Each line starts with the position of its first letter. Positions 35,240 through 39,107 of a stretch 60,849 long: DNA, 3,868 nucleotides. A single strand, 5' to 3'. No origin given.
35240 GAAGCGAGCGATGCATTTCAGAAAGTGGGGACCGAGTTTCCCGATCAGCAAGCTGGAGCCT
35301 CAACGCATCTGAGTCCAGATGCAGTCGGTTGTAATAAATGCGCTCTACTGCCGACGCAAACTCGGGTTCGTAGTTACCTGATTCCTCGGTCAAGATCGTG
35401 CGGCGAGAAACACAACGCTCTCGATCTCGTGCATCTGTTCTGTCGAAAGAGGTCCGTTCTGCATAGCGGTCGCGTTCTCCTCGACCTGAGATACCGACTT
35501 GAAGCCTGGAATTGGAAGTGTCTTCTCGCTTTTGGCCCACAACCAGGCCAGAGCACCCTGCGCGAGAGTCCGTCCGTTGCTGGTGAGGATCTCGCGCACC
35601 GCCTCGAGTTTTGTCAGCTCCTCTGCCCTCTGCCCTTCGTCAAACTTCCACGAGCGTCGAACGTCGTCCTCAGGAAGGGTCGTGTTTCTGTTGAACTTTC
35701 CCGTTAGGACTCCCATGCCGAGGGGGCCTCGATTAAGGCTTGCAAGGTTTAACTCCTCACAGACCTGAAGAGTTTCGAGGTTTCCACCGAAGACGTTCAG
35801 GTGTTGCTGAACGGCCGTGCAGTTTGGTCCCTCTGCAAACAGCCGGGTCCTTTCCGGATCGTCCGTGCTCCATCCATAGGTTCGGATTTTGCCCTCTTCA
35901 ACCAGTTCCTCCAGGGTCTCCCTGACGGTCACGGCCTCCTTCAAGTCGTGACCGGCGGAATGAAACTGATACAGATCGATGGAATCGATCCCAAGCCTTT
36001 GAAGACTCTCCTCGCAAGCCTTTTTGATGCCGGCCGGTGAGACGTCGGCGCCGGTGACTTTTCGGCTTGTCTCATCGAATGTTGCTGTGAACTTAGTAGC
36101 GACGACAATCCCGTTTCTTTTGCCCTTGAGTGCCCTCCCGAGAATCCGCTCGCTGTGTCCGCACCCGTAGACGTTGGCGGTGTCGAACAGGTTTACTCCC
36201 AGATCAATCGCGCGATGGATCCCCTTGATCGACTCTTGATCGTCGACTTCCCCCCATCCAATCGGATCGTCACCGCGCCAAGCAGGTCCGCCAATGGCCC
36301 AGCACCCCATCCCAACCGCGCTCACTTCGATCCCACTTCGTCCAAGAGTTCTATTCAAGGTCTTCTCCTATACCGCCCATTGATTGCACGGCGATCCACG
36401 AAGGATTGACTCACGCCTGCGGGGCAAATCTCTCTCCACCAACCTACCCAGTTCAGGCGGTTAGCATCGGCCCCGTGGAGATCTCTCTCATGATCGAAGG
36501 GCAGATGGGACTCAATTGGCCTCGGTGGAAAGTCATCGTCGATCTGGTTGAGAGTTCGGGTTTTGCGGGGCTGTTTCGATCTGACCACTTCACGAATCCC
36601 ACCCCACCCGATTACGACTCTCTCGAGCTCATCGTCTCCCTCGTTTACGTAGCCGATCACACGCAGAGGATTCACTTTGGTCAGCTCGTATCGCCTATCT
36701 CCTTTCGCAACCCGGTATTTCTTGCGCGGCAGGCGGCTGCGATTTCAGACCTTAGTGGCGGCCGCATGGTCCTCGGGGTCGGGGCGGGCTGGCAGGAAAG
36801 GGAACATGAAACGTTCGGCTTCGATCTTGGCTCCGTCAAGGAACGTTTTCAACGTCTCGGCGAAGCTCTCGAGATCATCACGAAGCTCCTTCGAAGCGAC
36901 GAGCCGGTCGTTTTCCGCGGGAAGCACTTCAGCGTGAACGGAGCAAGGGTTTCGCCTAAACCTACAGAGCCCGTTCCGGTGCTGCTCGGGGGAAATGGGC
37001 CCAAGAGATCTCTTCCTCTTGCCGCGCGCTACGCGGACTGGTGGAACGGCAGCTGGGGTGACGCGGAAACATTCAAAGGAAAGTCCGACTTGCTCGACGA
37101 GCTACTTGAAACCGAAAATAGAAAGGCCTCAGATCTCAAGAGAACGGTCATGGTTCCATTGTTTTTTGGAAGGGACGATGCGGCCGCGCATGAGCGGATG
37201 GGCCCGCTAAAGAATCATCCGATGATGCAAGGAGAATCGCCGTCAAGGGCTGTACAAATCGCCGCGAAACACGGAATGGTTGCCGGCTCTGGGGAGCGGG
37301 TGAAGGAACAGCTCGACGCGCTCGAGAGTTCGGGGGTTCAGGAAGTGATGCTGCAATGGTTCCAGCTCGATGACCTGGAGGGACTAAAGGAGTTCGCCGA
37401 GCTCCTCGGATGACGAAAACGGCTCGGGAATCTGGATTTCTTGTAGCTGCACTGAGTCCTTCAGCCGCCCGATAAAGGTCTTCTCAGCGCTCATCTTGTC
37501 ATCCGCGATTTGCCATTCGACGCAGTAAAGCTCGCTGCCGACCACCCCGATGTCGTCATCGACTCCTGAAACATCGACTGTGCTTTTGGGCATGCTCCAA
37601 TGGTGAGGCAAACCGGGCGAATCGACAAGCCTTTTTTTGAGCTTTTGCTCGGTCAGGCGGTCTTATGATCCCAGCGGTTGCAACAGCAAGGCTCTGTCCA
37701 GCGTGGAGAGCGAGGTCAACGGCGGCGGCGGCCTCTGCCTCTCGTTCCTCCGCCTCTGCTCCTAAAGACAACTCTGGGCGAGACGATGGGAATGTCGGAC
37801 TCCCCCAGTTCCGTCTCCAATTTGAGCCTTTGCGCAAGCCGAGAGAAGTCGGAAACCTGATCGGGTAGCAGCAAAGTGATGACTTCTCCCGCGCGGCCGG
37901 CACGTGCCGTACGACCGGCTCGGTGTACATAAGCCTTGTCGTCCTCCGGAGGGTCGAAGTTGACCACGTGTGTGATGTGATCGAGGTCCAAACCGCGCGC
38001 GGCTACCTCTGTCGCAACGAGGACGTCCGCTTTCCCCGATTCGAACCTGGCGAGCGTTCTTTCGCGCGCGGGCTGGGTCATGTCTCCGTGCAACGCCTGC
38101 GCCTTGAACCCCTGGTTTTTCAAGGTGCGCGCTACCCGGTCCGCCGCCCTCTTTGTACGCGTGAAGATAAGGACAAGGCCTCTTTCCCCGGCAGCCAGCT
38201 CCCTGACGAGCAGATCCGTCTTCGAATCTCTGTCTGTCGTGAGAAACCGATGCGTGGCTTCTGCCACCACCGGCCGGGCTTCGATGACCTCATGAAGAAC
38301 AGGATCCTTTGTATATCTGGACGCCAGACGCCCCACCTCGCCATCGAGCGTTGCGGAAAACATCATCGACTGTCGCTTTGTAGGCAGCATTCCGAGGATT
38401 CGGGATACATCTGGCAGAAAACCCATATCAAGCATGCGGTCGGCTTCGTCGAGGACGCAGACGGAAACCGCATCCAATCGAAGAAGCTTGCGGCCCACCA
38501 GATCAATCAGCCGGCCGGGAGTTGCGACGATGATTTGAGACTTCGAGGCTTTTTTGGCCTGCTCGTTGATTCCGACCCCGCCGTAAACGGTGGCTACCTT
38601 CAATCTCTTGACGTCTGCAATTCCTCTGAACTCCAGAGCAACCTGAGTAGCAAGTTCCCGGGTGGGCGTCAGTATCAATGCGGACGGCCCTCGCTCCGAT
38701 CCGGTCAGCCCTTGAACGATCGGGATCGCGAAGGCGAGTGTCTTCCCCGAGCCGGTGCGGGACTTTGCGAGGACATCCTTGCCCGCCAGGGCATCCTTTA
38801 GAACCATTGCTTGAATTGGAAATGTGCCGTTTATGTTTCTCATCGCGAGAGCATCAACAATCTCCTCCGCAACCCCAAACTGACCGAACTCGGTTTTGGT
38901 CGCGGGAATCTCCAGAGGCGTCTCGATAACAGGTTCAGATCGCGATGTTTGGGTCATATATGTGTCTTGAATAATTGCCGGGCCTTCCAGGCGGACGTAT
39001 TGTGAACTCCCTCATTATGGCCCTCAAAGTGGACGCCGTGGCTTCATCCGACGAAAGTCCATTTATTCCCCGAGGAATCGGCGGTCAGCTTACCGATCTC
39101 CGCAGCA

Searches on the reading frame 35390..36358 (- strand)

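Call 3: search_protein_families(library=pfam, proteins=[window:35390-36358:-], max_evalue=0.01)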
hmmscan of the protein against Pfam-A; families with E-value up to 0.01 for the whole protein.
window:35390-36358:- (322 aa): 1 family
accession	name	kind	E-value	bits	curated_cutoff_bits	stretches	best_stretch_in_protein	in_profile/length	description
PF00248.27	Aldo_ket_red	-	1.4e-60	205.3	24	1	15-315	2-289/291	Aldo/keto reductase family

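Call 53: search_protein_families(library=ncbifam, proteins=[window:35390-36358:-], max_evalue=0.00001)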
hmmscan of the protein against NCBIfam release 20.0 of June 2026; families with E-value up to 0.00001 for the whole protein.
window:35390-36358:- (322 aa): 7 families
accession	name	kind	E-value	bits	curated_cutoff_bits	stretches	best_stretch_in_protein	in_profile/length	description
NF049922.1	MethglyxlRedYdjG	equivalog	1.2e-40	139.5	550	1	4-300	5-306/326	NADH-dependent methylglyoxal reductase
NF007695.0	PRK10376.1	subfamily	1.4e-20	73.6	280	1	11-189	16-190/290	oxidoreductase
TIGR01293.1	Kv_beta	subfamily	1.9e-19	69.9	365.4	1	3-315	4-318/319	voltage-dependent potassium channel subunit beta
NF007388.0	PRK09912.1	subfamily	2e-17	63.1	448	1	3-314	16-330/346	L-glyceraldehyde 3-phosphate reductase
NF007912.0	PRK10625.1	equivalog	4.8e-09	36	415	1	42-166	31-181/346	NADP(H)-dependent aldo-keto reductase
NF008598.0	PRK11565.1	equivalog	8.3e-09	34.9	425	1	37-167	24-141/275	2,5-didehydrogluconate reductase DkgA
NF008377.0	PRK11172.1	equivalog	3.4e-06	26.5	327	0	38-155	13-117/267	2,5-didehydrogluconate reductase DkgB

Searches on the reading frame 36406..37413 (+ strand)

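Call 50: search_protein_families(library=pfam, proteins=[window:36406-37413:+], max_evalue=0.001)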
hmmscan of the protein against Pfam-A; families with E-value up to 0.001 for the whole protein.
window:36406-37413:+ (335 aa): 1 family
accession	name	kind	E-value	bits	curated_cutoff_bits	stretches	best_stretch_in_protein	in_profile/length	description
PF00296.26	Bac_luciferase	-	3.6e-45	155.1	27.9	1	44-306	28-307/314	Luciferase-like monooxygenase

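Call 53: search_protein_families(library=ncbifam, proteins=[window:36406-37413:+], max_evalue=0.00001)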
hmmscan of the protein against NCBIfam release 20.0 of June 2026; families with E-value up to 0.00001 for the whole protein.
window:36406-37413:+ (335 aa): 27 families (the best 25 are shown)
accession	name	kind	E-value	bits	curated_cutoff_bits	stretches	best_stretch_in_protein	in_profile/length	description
TIGR03560.1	F420_Rv1855c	subfamily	7.2e-67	225.5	231.4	1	26-249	2-227/227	TIGR03560 family F420-dependent LLM class oxidoreductase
TIGR03856.1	F420_MSMEG_2906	subfamily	1.2e-43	149.5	243.7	1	25-266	2-223/249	LLM class F420-dependent oxidoreductase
TIGR03619.1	F420_Rv2161c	subfamily_domain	1.2e-39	136.4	166.9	1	45-315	4-244/247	TIGR03619 family F420-dependent LLM class oxidoreductase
TIGR03621.1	F420_MSMEG_2516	subfamily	6.1e-34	117.5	213.15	1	46-211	21-171/295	TIGR03621 family F420-dependent LLM class oxidoreductase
TIGR03557.1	F420_G6P_family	subfamily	1.9e-22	79.9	210.4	1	48-224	22-196/316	TIGR03557 family F420-dependent LLM class oxidoreductase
TIGR03571.1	lucif_BA3436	subfamily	3.1e-21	75.9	303.9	1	44-203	36-195/304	TIGR03571 family LLM class oxidoreductase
TIGR04465.1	ArgArg_F420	equivalog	2.2e-19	69.7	470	1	48-219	69-238/364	F420-dependent hydroxymycolic acid dehydrogenase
TIGR04021.1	LLM_DMSO2_sfnG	equivalog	9.6e-19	67.9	382.95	1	42-240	31-224/350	dimethylsulfone monooxygenase SfnG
NF002619.0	PRK02271.1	equivalog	1.5e-18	67.2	276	1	44-310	19-266/329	5,10-methylenetetrahydromethanopterin reductase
TIGR03854.1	F420_MSMEG_3544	hypoth_equivalog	1.1e-17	64.4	295.6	1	42-217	16-181/290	TIGR03854 family LLM class F420-dependent oxidoreductase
TIGR04024.1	F420_NP1902A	hypoth_equivalog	1.6e-17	63.3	345.4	1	74-262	41-225/330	TIGR04024 family LLM class F420-dependent oxidoreductase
TIGR03555.1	F420_mer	equivalog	2.4e-17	63.3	348.7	1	44-304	17-259/325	5,10-methylenetetrahydromethanopterin reductase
TIGR03559.1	F420_Rv3520c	subfamily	1.1e-16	60.8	335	1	75-220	40-193/325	LLM class F420-dependent oxidoreductase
TIGR03612.1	RutA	equivalog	2.2e-16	60.3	498.3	1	81-263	73-254/355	pyrimidine utilization protein A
TIGR03860.1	FMN_nitrolo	subfamily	2.3e-16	59.6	279.7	2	40-164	30-162/422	NtaA/DmoA family FMN-dependent monooxygenase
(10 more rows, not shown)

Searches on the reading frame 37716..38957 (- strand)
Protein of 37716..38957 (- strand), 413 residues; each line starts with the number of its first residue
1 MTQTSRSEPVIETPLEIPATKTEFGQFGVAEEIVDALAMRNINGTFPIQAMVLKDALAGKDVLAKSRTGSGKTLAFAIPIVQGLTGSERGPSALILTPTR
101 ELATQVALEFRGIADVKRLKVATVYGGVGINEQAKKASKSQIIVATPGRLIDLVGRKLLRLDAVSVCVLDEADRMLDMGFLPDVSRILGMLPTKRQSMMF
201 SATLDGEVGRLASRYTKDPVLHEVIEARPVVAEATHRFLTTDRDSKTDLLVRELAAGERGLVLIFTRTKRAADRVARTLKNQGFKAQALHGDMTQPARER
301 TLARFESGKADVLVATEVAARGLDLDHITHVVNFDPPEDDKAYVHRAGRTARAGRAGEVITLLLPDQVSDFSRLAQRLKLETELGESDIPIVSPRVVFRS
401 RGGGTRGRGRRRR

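Call 50: search_protein_families(library=pfam, proteins=[window:37716-38957:-], max_evalue=0.001)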
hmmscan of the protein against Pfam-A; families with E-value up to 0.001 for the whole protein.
window:37716-38957:- (413 aa): 4 families
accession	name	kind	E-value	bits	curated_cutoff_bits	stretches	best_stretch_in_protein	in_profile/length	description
PF00270.35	DEAD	-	8.3e-48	162.7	26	1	47-207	2-163/167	DEAD/DEAH box helicase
PF00271.37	Helicase_C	-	5.8e-32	110.7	23.5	1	246-354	2-110/110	Helicase conserved C-terminal domain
PF04851.21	ResIII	-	7.2e-09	36.2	22.5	1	59-204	23-162/164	Type III restriction enzyme, res subunit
PF22590.2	Cas3-like_C_2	-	0.00089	19.9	27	0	260-353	3-104/106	CRISPR-associated nuclease/helicase Cas3, C-terminal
